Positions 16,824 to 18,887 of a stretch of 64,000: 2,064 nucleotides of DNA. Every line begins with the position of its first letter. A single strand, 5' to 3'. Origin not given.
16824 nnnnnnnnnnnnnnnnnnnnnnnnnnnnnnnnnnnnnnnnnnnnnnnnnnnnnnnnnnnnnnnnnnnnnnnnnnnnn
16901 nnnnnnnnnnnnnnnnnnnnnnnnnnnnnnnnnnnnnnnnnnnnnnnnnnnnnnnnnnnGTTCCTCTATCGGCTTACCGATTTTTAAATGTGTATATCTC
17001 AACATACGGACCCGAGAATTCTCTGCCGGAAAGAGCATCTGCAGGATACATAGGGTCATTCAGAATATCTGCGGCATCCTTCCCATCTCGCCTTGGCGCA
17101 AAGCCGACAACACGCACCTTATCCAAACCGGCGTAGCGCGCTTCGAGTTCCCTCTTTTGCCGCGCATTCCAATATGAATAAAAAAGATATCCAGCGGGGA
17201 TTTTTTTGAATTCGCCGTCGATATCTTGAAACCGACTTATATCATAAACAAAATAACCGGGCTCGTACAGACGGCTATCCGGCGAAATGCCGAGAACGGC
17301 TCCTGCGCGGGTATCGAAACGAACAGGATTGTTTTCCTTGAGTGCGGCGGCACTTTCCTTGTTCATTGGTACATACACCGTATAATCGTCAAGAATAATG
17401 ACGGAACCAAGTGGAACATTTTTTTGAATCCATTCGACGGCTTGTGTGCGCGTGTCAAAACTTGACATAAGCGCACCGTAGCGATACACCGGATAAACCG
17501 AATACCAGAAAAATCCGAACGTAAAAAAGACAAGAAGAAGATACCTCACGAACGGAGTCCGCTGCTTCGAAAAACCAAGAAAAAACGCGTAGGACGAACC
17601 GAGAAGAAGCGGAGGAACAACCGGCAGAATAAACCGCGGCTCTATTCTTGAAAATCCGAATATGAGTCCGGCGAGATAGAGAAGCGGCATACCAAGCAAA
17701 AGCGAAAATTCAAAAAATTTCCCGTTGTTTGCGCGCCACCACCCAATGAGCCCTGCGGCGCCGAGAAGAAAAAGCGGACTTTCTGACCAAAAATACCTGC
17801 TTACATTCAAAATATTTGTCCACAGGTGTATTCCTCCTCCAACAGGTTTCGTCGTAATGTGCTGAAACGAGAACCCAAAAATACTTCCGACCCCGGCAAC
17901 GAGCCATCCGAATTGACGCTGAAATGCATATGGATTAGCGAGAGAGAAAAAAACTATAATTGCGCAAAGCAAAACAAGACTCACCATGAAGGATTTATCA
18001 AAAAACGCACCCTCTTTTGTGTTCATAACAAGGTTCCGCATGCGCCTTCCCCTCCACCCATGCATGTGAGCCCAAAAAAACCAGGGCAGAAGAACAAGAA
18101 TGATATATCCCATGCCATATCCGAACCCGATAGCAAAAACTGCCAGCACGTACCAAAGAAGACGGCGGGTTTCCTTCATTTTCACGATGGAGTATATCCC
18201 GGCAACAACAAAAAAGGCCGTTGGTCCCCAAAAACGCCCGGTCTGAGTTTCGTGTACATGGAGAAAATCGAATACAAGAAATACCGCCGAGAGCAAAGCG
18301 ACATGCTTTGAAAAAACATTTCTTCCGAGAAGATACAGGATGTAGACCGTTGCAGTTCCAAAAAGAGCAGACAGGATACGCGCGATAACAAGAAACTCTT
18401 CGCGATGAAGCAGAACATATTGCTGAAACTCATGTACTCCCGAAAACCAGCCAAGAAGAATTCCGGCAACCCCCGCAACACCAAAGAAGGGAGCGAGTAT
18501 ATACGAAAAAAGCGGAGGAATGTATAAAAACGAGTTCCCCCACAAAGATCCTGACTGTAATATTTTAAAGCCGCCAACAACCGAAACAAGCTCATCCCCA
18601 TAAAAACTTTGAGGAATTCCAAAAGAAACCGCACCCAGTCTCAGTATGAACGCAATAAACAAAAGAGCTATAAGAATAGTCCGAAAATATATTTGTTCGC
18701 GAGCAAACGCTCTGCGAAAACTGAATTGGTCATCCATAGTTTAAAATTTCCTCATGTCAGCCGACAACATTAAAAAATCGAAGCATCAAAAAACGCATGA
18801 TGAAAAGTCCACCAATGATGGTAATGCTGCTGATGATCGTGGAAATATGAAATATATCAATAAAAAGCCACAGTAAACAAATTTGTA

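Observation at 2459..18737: Three GT-C paralogs share a conserved ~110-aa C-terminal soluble domain ending in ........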

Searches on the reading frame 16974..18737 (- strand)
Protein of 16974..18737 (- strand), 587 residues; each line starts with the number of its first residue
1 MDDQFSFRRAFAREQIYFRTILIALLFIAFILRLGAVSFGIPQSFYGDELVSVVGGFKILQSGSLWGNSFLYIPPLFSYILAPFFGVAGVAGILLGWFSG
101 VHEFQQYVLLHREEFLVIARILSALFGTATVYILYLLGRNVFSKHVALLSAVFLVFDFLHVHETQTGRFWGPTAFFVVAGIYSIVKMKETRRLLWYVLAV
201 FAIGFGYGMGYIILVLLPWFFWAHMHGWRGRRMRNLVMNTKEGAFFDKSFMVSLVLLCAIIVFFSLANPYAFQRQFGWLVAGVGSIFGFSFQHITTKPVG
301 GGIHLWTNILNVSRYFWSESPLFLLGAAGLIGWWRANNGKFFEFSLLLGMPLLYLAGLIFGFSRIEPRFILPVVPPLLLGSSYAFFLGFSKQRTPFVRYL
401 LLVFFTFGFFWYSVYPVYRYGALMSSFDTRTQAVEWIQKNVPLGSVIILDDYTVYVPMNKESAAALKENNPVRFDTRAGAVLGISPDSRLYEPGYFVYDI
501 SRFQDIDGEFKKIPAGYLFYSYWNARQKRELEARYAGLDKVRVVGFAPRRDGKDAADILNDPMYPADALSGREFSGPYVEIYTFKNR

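Call 7: search_protein_families(library=pfam, proteins=[window:16974-18737:-], max_evalue=1)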
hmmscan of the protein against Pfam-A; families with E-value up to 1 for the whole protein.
window:16974-18737:- (587 aa): 2 families
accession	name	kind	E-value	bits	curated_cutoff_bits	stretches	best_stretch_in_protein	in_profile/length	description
PF02366.24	PMT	-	1.1e-08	35.4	22.7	1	117-260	83-225/245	Dolichyl-phosphate-mannose-protein mannosyltransferase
PF13231.12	PMT_2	-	2e-07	31.8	26.1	1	119-234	24-139/160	Dolichyl-phosphate-mannose-protein mannosyltransferase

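Call 51: search_protein_families(library=ncbifam, proteins=[window:16974-18737:-], max_evalue=0.001)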
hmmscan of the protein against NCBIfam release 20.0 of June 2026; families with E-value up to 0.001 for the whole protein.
window:16974-18737:- (587 aa): 0 families
